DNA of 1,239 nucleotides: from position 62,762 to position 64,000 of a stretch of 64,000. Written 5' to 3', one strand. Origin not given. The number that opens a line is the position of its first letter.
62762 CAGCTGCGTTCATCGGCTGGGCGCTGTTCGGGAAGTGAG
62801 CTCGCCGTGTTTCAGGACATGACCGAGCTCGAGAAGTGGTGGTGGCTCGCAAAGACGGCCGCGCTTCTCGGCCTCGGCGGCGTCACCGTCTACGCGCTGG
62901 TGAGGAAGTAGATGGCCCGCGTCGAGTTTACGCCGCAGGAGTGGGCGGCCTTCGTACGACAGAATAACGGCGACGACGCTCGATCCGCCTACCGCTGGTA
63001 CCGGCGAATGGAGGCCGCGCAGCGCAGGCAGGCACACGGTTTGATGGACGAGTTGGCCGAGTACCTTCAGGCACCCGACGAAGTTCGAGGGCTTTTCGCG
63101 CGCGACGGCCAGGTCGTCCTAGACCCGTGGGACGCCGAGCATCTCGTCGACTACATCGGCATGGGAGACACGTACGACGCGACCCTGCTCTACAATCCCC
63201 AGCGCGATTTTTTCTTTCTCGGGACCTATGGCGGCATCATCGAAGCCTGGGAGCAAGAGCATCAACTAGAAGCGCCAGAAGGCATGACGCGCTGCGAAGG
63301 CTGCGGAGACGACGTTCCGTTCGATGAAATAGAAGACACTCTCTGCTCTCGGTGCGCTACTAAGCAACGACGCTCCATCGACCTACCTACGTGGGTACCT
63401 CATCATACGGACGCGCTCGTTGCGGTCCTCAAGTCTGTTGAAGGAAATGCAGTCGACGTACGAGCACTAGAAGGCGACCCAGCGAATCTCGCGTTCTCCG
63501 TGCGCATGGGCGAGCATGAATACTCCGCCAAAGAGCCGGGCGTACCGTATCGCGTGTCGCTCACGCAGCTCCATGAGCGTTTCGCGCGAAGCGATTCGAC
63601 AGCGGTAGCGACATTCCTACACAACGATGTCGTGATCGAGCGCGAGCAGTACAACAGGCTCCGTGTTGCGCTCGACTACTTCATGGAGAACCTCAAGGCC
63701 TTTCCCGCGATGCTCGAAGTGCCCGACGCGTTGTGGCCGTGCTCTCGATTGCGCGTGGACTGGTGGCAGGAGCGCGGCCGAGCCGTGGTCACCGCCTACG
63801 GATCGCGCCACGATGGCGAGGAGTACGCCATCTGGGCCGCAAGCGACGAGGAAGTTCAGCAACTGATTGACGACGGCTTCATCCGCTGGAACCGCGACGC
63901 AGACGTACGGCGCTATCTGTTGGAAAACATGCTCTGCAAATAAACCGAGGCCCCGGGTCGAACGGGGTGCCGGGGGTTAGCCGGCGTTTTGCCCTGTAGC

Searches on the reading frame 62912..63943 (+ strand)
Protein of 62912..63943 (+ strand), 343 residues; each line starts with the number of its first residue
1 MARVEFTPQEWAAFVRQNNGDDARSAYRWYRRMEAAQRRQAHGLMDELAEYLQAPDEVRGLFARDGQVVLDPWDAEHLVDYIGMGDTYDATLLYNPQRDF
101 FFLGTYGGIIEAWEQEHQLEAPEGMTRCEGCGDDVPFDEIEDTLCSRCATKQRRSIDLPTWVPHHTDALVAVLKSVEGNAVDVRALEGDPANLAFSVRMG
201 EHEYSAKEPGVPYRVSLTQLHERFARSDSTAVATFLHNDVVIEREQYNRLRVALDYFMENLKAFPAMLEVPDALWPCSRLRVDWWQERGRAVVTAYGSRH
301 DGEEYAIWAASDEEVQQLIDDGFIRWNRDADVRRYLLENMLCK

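Call 13: search_protein_families(library=pfam, proteins=[window:62912-63943:+], max_evalue=0.01)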
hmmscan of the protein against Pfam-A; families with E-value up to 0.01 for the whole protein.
window:62912-63943:+ (343 aa): 0 families

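Call 33: search_protein_families(library=phrogs, proteins=[window:62912-63943:+], max_evalue=0.1)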
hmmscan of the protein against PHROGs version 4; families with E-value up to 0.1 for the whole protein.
window:62912-63943:+ (343 aa): 1 family
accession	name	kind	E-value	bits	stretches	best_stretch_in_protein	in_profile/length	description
phrog_33121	-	unknown function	0.063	14.6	0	19-48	8-35/50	-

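Call 36: search_protein_families(library=ncbifam, proteins=[window:62912-63943:+], max_evalue=0.1)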
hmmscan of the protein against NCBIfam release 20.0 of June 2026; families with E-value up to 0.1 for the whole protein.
window:62912-63943:+ (343 aa): 0 families
